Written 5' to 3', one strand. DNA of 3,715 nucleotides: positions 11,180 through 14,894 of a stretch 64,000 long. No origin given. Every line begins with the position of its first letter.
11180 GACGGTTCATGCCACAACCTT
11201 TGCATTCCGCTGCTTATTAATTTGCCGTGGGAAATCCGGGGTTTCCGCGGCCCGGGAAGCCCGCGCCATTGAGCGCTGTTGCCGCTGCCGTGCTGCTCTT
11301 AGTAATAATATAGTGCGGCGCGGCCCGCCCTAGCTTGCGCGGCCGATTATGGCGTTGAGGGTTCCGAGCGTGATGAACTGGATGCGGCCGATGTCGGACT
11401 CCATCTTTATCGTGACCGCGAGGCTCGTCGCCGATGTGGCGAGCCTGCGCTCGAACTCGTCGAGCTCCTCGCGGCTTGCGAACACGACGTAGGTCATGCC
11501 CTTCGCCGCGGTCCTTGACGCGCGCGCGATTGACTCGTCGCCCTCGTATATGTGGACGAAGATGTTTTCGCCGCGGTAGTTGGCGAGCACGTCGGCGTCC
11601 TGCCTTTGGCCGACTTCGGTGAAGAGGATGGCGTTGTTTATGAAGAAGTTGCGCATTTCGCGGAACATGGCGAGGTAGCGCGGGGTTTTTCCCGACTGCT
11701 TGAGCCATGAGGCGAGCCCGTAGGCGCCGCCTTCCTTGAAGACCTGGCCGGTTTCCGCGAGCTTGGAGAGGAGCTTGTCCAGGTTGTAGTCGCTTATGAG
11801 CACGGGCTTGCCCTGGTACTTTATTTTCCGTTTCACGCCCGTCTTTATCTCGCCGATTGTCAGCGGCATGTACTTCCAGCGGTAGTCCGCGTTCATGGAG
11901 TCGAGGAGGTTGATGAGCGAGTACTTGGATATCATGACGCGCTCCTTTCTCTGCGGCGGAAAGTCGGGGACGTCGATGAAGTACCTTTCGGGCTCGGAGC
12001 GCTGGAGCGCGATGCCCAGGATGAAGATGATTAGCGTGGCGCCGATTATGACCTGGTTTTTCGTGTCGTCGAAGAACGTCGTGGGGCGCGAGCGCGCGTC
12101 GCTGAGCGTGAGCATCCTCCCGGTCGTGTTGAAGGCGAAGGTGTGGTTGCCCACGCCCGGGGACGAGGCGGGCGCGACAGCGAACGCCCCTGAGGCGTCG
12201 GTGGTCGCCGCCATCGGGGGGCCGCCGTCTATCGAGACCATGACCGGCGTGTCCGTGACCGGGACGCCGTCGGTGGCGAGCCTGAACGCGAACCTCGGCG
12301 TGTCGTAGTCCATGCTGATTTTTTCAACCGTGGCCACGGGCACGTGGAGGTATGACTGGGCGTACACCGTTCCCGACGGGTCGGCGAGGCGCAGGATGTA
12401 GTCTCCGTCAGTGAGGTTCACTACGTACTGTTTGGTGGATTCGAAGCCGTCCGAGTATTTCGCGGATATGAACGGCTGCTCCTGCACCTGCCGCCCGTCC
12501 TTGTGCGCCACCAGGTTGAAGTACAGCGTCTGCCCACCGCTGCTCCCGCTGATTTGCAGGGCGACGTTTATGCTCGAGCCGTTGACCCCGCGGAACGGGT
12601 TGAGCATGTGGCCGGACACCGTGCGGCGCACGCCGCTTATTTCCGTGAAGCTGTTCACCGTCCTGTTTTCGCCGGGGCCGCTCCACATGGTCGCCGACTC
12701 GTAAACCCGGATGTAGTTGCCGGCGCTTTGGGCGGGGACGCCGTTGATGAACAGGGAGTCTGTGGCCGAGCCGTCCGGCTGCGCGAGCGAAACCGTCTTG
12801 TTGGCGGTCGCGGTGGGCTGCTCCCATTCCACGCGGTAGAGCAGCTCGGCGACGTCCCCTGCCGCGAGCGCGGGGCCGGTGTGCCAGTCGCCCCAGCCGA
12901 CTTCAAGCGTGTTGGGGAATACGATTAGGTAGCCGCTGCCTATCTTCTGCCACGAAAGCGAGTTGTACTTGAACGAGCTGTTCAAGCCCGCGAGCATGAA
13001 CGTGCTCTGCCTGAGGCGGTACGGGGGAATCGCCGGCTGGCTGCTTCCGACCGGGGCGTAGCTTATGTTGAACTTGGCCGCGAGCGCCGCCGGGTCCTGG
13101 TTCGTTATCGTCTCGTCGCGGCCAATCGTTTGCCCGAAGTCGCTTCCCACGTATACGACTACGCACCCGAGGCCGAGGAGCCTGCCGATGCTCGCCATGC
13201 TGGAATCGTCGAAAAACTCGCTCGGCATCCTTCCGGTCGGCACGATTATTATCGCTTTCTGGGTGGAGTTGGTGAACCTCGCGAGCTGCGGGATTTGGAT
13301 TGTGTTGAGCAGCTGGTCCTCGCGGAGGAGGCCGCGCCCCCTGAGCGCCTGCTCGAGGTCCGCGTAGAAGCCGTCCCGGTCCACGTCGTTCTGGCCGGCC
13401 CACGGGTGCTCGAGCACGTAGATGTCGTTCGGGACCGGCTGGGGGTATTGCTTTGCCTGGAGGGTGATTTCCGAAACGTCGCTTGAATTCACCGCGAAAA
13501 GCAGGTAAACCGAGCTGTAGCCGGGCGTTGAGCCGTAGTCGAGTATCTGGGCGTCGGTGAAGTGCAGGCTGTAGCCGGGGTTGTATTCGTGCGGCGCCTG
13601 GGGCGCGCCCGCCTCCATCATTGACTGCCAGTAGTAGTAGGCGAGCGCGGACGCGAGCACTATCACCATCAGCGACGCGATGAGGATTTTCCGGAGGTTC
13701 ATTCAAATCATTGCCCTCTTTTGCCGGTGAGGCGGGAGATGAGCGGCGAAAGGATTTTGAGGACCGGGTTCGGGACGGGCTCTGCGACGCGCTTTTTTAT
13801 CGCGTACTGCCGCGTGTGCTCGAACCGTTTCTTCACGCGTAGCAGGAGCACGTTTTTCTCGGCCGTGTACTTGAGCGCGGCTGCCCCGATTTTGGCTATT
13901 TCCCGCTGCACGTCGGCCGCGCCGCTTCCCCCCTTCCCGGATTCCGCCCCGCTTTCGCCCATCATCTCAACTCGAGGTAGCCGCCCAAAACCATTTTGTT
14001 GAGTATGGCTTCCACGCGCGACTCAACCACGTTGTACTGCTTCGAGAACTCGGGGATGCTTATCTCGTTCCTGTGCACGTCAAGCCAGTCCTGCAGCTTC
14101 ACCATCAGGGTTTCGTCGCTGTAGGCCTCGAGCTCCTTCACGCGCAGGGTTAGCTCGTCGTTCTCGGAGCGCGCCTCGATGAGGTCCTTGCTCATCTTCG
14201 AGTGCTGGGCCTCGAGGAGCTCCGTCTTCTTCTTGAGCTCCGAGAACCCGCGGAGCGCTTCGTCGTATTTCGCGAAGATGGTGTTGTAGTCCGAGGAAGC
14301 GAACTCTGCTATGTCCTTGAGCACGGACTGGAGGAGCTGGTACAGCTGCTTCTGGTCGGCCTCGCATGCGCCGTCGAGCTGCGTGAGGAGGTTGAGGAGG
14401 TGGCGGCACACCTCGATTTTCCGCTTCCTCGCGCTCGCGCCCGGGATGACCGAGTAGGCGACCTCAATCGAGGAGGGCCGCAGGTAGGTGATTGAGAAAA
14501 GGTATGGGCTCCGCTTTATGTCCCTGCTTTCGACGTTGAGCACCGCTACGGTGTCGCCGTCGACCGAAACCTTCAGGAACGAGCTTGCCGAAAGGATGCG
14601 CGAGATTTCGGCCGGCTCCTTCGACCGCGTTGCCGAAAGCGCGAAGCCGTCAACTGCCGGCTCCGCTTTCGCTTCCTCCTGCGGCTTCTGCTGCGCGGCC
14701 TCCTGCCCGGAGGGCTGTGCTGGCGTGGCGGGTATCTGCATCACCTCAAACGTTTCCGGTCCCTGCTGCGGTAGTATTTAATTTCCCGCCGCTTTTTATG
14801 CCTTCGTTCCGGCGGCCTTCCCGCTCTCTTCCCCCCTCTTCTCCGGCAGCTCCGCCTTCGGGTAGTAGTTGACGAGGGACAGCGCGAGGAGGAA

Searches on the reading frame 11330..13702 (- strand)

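Call 6: search_protein_families(library=pfam, proteins=[window:11330-13702:-], max_evalue=0.1)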
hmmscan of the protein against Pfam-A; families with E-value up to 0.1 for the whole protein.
window:11330-13702:- (790 aa): 1 family
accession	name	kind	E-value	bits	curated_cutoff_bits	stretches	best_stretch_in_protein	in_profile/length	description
PF22015.1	OSBS_N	-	0.054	13.7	27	0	240-313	8-78/78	O-succinylbenzoate synthase, N-terminal domain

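Call 24: search_protein_families(library=ncbifam, proteins=[window:11330-13702:-], max_evalue=0.1)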
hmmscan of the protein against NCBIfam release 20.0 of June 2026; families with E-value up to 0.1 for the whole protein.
window:11330-13702:- (790 aa): 0 families

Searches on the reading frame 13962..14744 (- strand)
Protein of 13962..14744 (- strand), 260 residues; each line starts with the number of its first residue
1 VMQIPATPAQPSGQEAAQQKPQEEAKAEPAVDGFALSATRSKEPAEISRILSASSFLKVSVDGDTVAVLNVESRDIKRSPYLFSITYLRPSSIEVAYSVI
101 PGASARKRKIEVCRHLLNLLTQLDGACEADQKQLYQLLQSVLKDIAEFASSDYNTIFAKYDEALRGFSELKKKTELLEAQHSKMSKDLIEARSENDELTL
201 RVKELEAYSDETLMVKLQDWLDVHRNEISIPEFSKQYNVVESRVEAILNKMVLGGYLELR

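Call 6: search_protein_families(library=pfam, proteins=[window:13962-14744:-], max_evalue=0.1)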
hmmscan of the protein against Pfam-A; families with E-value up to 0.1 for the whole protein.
window:13962-14744:- (260 aa): 5 families
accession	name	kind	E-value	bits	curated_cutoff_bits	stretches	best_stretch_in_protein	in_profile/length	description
PF19924.4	DUF6387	-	0.0013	18.8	28.9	1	156-252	108-194/258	Family of unknown function (DUF6387)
PF08663.15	HalX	-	0.012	16.5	23.2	1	158-213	3-55/68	HalX domain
PF13526.11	DUF4125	-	0.013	15.6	25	0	136-190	48-107/197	Protein of unknown function (DUF4125)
PF04157.22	EAP30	-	0.077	13.1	26.8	0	196-256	152-214/219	EAP30/Vps36 family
PF08664.15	YcbB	-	0.089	13.3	27.4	0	137-184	76-124/136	YcbB domain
